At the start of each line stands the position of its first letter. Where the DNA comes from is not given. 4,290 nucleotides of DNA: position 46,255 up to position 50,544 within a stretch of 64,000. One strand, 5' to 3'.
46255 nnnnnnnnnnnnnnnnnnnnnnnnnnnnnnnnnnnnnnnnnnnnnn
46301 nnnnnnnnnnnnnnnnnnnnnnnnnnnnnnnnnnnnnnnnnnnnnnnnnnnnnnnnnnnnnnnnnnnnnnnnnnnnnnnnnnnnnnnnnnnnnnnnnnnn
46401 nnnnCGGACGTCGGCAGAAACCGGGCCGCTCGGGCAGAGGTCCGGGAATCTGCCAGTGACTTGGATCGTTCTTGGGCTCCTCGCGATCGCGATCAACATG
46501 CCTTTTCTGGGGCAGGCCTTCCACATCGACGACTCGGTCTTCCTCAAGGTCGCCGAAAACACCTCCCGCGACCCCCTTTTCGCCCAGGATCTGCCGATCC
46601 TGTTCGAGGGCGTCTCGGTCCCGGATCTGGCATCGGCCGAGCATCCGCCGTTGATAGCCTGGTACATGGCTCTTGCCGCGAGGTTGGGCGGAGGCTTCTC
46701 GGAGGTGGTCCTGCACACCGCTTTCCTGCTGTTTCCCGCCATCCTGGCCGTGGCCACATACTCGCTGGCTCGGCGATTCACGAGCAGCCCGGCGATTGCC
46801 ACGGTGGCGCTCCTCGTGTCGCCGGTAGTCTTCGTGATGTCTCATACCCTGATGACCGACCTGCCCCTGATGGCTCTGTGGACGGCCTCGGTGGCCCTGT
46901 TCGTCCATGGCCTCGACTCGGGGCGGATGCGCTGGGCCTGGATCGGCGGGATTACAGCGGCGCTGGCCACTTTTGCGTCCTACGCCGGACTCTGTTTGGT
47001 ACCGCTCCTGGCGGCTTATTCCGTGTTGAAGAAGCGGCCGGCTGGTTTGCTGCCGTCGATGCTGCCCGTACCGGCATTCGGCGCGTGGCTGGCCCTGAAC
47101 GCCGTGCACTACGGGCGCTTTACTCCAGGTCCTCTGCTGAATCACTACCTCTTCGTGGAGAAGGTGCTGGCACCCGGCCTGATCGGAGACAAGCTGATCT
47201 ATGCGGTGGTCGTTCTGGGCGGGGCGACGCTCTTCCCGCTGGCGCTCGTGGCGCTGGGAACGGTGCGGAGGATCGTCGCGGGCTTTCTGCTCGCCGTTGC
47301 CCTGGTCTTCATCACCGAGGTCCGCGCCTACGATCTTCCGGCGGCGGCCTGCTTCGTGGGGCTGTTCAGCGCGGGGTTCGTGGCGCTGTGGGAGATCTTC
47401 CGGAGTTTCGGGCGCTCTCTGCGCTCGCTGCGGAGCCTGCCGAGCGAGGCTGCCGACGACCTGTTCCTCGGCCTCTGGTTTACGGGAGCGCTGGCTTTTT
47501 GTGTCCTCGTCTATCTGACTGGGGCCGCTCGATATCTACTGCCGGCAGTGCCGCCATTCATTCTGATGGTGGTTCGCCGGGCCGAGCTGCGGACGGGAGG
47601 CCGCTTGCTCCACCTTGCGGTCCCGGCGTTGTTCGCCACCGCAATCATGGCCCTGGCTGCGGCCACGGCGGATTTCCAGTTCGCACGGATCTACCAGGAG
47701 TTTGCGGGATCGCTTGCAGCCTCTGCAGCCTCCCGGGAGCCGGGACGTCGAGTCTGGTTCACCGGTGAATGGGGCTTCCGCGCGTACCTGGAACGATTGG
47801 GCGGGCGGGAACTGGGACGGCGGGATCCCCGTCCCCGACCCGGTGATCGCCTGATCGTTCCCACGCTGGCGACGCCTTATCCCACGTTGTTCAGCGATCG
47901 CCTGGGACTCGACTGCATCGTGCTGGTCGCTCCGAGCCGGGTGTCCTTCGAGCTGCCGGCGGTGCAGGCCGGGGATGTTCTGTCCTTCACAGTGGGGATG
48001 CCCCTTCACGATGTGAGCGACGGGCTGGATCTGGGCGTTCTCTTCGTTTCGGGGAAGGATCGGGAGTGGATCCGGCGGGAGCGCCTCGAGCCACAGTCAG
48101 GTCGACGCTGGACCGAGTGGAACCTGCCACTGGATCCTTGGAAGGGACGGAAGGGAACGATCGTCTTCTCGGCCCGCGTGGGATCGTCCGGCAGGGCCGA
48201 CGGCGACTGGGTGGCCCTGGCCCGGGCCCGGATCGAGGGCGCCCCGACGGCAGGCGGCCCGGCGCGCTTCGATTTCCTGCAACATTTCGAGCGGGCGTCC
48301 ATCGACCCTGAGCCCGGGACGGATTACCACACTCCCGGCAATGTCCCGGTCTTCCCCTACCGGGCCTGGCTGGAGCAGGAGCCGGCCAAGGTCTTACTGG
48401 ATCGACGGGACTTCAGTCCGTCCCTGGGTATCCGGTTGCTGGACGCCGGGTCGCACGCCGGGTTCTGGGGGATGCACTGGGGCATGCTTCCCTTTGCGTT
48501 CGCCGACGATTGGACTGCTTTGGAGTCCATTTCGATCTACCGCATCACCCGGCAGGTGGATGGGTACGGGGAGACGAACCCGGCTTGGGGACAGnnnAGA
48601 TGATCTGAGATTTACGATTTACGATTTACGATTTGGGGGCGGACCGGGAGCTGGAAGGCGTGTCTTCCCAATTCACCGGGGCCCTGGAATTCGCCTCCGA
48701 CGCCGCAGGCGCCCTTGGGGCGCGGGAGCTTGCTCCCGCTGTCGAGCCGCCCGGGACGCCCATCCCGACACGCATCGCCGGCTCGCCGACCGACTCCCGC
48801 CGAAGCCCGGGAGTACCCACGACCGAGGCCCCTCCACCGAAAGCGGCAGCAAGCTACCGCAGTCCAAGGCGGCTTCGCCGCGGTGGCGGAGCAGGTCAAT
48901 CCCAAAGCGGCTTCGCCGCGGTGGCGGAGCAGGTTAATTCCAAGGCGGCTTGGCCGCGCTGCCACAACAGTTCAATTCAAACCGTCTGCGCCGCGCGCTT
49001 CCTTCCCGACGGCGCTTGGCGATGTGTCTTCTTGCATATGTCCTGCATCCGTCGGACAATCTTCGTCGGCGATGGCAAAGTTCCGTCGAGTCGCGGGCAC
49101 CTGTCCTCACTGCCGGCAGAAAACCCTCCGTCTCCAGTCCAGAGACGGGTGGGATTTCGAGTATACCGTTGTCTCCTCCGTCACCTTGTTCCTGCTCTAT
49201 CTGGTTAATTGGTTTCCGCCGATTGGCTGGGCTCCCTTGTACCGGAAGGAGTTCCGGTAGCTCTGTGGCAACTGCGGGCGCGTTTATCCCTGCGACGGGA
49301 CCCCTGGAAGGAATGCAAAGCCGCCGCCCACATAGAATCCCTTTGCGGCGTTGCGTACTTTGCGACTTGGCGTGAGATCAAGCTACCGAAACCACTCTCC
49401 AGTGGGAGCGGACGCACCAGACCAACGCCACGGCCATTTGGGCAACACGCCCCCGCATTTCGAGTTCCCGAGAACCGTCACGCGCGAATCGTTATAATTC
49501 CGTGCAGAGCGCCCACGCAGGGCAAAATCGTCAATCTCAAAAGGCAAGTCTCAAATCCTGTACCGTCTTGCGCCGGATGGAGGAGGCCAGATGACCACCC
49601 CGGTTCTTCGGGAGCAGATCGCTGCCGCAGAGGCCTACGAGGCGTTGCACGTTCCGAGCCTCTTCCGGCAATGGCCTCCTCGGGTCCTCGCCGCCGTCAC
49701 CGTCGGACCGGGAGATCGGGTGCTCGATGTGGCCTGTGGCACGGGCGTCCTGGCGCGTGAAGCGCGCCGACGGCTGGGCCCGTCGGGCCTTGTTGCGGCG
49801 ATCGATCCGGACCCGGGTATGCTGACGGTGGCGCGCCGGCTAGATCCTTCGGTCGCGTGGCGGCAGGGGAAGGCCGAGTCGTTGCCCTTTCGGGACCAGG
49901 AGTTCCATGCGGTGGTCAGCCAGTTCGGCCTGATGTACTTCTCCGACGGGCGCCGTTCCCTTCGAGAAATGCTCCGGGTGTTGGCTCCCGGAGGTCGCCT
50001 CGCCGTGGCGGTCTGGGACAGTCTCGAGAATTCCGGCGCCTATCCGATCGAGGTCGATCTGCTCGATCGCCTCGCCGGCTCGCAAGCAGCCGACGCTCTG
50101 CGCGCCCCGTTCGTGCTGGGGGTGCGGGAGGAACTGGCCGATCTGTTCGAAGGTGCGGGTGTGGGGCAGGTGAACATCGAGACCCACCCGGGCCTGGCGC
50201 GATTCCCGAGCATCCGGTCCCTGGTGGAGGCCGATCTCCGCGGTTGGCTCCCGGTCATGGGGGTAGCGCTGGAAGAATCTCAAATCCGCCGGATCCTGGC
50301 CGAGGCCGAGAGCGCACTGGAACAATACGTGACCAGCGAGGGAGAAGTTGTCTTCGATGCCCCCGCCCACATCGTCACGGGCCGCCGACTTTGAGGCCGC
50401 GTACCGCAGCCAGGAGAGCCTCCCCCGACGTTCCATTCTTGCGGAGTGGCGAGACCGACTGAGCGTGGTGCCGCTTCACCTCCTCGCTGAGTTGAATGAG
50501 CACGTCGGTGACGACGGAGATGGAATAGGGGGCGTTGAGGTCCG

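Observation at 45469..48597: Methyltransferase fused in-frame to a GT-C membrane glycosyltransferase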

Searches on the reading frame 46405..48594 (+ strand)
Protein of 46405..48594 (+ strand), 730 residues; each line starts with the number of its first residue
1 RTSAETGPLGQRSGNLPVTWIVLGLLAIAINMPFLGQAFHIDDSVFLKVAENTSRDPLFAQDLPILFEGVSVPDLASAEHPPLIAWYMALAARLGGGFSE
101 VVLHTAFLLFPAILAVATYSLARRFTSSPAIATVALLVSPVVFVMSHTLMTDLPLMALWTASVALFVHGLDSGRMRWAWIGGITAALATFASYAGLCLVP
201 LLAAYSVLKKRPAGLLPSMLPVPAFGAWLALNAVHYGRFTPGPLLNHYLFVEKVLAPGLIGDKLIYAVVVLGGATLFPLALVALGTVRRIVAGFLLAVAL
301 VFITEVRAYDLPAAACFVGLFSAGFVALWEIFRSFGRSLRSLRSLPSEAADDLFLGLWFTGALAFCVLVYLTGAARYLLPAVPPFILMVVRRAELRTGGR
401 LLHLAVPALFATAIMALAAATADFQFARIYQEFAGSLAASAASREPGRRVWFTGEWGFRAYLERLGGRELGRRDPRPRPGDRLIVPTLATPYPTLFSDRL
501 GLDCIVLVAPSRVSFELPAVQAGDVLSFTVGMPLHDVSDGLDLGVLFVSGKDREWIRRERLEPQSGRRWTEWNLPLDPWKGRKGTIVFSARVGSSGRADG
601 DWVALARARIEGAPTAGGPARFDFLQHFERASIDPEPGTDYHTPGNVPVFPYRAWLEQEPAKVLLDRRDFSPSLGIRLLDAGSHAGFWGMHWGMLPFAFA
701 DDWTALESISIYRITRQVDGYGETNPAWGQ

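Call 34: find_homologous_proteins(query=A3, max_evalue=1e-10)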
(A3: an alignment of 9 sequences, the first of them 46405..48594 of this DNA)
Query A3 (9 sequences) (730 aa, profile of the alignment): 64 proteins with E <= 1e-10 among 8000 candidates.
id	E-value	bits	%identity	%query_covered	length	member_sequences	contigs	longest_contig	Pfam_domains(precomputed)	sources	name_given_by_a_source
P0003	0.0e+0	1194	57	95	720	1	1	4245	PF13231.13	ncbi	-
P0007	0.0e+0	1175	45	98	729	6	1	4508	PF13231.13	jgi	jgi:hypothetical protein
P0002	0.0e+0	1168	62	96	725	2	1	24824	PF13231.13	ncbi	-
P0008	0.0e+0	1158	44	95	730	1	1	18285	PF13231.13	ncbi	-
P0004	0.0e+0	1132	56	94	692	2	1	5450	PF13231.13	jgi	jgi:4-amino-4-deoxy-L-arabinose transferase-like glycosyltransferase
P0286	0.0e+0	1122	55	97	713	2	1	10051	PF13231.13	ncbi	-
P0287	0.0e+0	1121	55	97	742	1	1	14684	PF13231.13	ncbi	-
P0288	0.0e+0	1121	56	97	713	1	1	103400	PF13231.13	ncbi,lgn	-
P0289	0.0e+0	1094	54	95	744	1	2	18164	PF13231.13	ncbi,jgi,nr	ncbi:MAG: hypothetical protein EHM23_10235 [Acidobacteria bacterium]|nr:MAG: hypothetical protein EH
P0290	0.0e+0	1088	44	96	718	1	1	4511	PF13231.13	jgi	jgi:hypothetical protein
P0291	0.0e+0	1044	44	97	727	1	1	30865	-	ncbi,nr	ncbi:MAG TPA: glycosyltransferase family 39 protein [Acidobacteriota bacterium]|nr:glycosyltransfera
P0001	2.3e-283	960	99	84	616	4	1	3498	PF13231.13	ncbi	ncbi:MAG: glycosyltransferase family 39 protein, partial [Acidobacteriota bacterium]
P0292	8.7e-278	942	49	96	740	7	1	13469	PF13231.13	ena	-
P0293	1.5e-273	928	48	98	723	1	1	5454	PF13231.13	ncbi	-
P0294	2.9e-270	917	47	97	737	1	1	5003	PF13231.13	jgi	jgi:4-amino-4-deoxy-L-arabinose transferase-like glycosyltransferase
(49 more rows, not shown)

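Call 48: predict_structure(alignment_id=A4)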
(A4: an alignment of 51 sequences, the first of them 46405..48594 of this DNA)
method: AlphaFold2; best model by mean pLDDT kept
length: 730 residues; sequences in the alignment: 51
mean_pLDDT: 94.2   pTM: 0.91
mean pLDDT of the five models: 94.2, 92.7, 92.4, 92.3, 91.9
residues with pLDDT >= 90: 650; 70-90: 55; 50-70: 15; < 50: 10
segments of 3 or more residues with pLDDT < 50: 1-7
pLDDT, mean of each block of 10 residues (from residue 1): 45 71 97 97 95 96 95 90 97 98 98 98 96 98 97 98 98 98 98 97 97 98 97 95 89 94 98 93 92 98 97 97 97 96 88 97 96 96 98 92 94 98 98 95 78 97 96 96 97 96 97 97 96 96 97 97 97 97 98 88 97 74 96 95 93 96 97 95 96 97 92 95 82
secondary structure, 60 per line:
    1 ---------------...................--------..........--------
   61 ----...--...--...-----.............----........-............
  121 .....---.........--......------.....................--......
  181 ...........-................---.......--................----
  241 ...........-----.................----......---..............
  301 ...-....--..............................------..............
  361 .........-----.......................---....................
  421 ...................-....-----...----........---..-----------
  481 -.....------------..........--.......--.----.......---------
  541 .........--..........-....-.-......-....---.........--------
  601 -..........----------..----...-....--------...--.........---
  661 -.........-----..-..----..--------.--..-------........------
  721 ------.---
elements in order (helices of 4 or more, strands of 3 or more residues): H16-34 H43-52 E65-67 E70-72 H83-95 H100-107 H109-125 H129-137 H140-145 H152-172 H175-191 H193-208 H212-218 H221-236 H241-251 H257-273 H278-283 H287-303 H305-308 H311-340 H347-369 H375-397 H401-439 H441-444 E450-452 H457-464 E482-486 E499-508 E511-517 E525-531 E541-549 E552-561 H563-566 E570-575 E584-592 E602-611 E632-635 E649-657 E662-670 E707-714
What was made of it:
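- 47662..48594 (+): Soluble β-rich C-terminal domain (residues 732-1042), predicted periplasmic; contains a β-sandwich with weak CBM51-like similarity. AF2 secondary structure (call 48).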

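Call 52: fold_search(model_id=the predicted structure, library=pdb)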
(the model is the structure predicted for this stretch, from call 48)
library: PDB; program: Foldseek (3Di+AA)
matches with E <= 10: 959; with E <= 0.001: 30
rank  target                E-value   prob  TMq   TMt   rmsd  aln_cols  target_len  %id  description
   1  7bvc_B                1.9e-07  1.00  0.29  0.22  21.8       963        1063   12  Cryo-EM structure of Mycobacterium smegmatis arabinosyltransferase EmbA-EmbB-AcpM2 in complex with ethambutol (released 2020-04-29)
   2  7bvc_A                2.2e-07  1.00  0.29  0.21  21.1       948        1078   13  Cryo-EM structure of Mycobacterium smegmatis arabinosyltransferase EmbA-EmbB-AcpM2 in complex with ethambutol (released 2020-04-29)
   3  7bve_A                3.6e-07  1.00  0.31  0.23  20.8       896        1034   13  Cryo-EM structure of Mycobacterium smegmatis arabinosyltransferase EmbC2-AcpM2 in complex with ethambutol (released 2020-04-29)
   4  6x0o                  4.3e-07  1.00  0.27  0.21  21.9       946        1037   12  Single-Particle Cryo-EM Structure of Arabinosyltransferase EmbB from Mycobacterium smegmatis (released 2020-06-10)
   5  7bvh_A                6.1e-07  1.00  0.30  0.23  20.4       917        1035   12  Crystal structure of arabinosyltransferase EmbC2-AcpM2 complex from Mycobacterium smegmatis complexed with di-arabinos (released 2020-04-29)
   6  5ezm                  1.4e-06  1.00  0.34  0.45  16.0       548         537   14  Crystal Structure of ArnT from Cupriavidus metallidurans in the apo state (released 2016-02-17)
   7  5gmy_A                1.7e-06  1.00  0.37  0.32  11.3       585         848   12  Crystal structure of the Archaeoglobus fulgidus oligosaccharyltransferase (O29867_ARCFU) tethered with an acceptor pep (released 2017-02-01)
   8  9s6t_A                3.4e-06  1.00  0.41  0.58  15.4       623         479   10  Ternary cryo-EM structure of chicken ALG12 with Dol25-PP-GlcNAc2Man7, Dol25-P-Man, and Fab (released 2026-03-18)
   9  7bvf_A                3.5e-06  1.00  0.27  0.20  21.6       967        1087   12  Cryo-EM structure of Mycobacterium tuberculosis arabinosyltransferase EmbA-EmbB-AcpM2 in complex with ethambutol (released 2020-04-29)
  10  7bvf_B                4.0e-06  1.00  0.29  0.22  21.7       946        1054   13  Cryo-EM structure of Mycobacterium tuberculosis arabinosyltransferase EmbA-EmbB-AcpM2 in complex with ethambutol (released 2020-04-29)
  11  7bwr_A                4.2e-06  1.00  0.29  0.22  22.5       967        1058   13  Mycobacterium smegmatis arabinosyltransferase complex EmbB2-AcpM2 in substrate DPA bound asymmetric "active state" (released 2020-05-27)
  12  5f15                  9.1e-06  1.00  0.30  0.39  16.7       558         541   15  Crystal Structure of ArnT from Cupriavidus metallidurans bound to Undecaprenyl phosphate (released 2016-02-17)
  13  9s6u_A                1.5e-05  1.00  0.37  0.47   7.3       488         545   14  Ternary cryo-EM structure of human ALG9 with Dol25-PP-GlcNAc2Man8, Dol25-P-Man and Fab (released 2026-03-18)
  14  3waj                  1.9e-05  1.00  0.36  0.34  13.5       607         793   12  Crystal structure of the Archaeoglobus fulgidus oligosaccharyltransferase (O29867_ARCFU) complex with Zn and sulfate (released 2013-10-30)
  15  8agc_A                2.0e-05  1.00  0.35  0.36  15.0       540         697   13  Structure of yeast oligosaccharylransferase complex with lipid-linked oligosaccharide and non-acceptor peptide bound (released 2022-12-07)
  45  2vmg                  1.7e-02  1.00  0.13  0.58   2.4       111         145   15  The structure of CBM51 from Clostridium perfringens GH95 in complex with methyl-galactose (released 2008-02-19)
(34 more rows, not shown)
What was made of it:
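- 47662..48594 (+): Foldseek 2vmg: E 0.017, TMt 0.58, rmsd 2.4 over 111 columns (call 52).
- The GT-C fold is confirmed by AF2 (pLDDT 94.2) and by the top 36 PDB matches (calls 48, 52). The C-terminal domain resembles a carbohydrate-binding module (call 52).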

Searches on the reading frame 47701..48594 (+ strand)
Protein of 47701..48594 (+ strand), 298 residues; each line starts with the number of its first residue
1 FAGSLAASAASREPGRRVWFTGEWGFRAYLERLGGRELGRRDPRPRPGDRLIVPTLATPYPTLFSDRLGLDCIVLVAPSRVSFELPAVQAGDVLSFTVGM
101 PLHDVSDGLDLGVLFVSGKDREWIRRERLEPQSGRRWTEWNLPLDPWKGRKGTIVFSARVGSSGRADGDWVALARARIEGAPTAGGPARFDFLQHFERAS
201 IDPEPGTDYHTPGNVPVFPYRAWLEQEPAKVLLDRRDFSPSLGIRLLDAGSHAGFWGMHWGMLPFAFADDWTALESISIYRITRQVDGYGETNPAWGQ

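Call 33: search_protein_families(library=ncbifam, proteins=[window:47701-48594:+], max_evalue=0.01)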
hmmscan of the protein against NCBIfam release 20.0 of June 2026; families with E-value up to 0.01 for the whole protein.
window:47701-48594:+ (298 aa): 0 families

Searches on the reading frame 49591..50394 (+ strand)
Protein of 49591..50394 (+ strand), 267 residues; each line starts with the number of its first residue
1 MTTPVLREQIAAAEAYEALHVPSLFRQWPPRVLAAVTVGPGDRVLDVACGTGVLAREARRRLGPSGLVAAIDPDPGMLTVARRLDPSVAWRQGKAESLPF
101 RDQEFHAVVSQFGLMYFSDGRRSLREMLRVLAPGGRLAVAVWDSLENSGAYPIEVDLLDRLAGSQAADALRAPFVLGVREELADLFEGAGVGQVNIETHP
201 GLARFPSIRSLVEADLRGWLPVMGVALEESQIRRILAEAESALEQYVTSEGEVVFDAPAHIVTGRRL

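Call 4: search_protein_families(library=pfam, proteins=[window:49591-50394:+], max_evalue=0.01)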
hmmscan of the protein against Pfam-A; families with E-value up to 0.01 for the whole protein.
window:49591-50394:+ (267 aa): 7 families
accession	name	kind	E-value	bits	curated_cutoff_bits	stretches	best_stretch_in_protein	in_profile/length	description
PF13649.12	Methyltransf_25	-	2.7e-21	76.5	27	1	44-135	1-97/97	Methyltransferase domain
PF08241.18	Methyltransf_11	-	7.5e-21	75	21.2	1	45-138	1-94/95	Methyltransferase domain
PF01209.24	Ubie_methyltran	-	1.6e-18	67.3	20.1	1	25-139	32-151/233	ubiE/COQ5 methyltransferase family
PF13847.12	Methyltransf_31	-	5.7e-15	55.7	27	1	41-143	4-113/145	Methyltransferase domain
PF08242.18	Methyltransf_12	-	3.3e-09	37.8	30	1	45-137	1-98/98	Methyltransferase domain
PF13489.12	Methyltransf_23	-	1.8e-08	34.7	27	1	38-144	20-121/164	Methyltransferase domain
PF01728.25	FtsJ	-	0.003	17.9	24.1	1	38-111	19-98/181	FtsJ-like methyltransferase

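Call 5: search_protein_families(library=ncbifam, proteins=[window:49591-50394:+], max_evalue=0.01)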
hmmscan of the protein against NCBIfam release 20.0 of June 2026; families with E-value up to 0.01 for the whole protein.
window:49591-50394:+ (267 aa): 36 families (the best 25 are shown)
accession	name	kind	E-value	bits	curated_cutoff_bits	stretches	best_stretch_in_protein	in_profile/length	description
TIGR01934.1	MenG_MenH_UbiE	subfamily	1.4e-22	80.1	158.35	1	26-139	25-141/223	ubiquinone/menaquinone biosynthesis methyltransferase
NF001241.0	PRK00216.1-2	equivalog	1.5e-21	77.1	327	1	26-142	37-150/231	demethylmenaquinone methyltransferase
NF001244.0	PRK00216.1-5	equivalog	3.2e-21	75.7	216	1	26-139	34-153/236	bifunctional demethylmenaquinone methyltransferase/2-methoxy-6-polyprenyl-1,4-benzoquinol methylase UbiE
NF001240.0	PRK00216.1-1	equivalog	6.4e-20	71.2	378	1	23-140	46-169/251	bifunctional demethylmenaquinone methyltransferase/2-methoxy-6-polyprenyl-1,4-benzoquinol methylase UbiE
NF047649.1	MTase_UXPK_star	exception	1.1e-18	67.3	460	1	37-140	74-182/283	methyltransferase/UXPK-star double selenoprotein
NF052510.1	methyltran_MpqE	exception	3.8e-18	65.7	335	1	24-138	30-150/234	methyl-plastoquinone biosynthesis methyltransferase MpqE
NF045667.1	MTase_DVU1556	equivalog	2.8e-17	62.9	155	1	31-140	13-120/213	DVU_1556 family methyltransferase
NF001243.0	PRK00216.1-4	equivalog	9.6e-17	61.1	235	1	25-138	32-150/237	demethylmenaquinone methyltransferase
NF041537.1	ArsM_AhpD_UU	exception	4.4e-16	58.6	510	1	37-140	73-181/345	arsenite methyltransferase/AhpD domain selenoprotein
TIGR02752.1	MenG_heptapren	equivalog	1.6e-15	57.3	419.85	1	26-138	31-148/231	demethylmenaquinone methyltransferase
NF008823.0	PRK11873.1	subfamily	1.9e-15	57.1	263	1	36-140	73-182/272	arsenite methyltransferase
NF043040.1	corrin_prot_MT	hypoth_equivalog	7.9e-15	54.9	180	1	35-140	36-148/216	corrinoid protein-associated methyltransferase CpaM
NF007610.0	PRK10258.1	equivalog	1.1e-14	54.5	342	1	12-140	16-139/251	malonyl-ACP O-methyltransferase BioC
NF001242.0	PRK00216.1-3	equivalog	1.1e-14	54.5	351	1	23-141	51-177/258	bifunctional demethylmenaquinone methyltransferase/2-methoxy-6-polyprenyl-1,4-benzoquinol methylase UbiE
NF041536.1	ArsM_DUF2284_UU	exception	8.2e-14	50.8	575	1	38-140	74-181/459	arsenite methyltransferase/DUF2284 domain selenoprotein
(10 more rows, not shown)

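Call 41: find_encoding_contigs(protein=window:49591-50391:+, flank=6000, max_places=5)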
Protein window:49591-50391:+ (267 aa): no gene with exactly this product is on record in the collection.
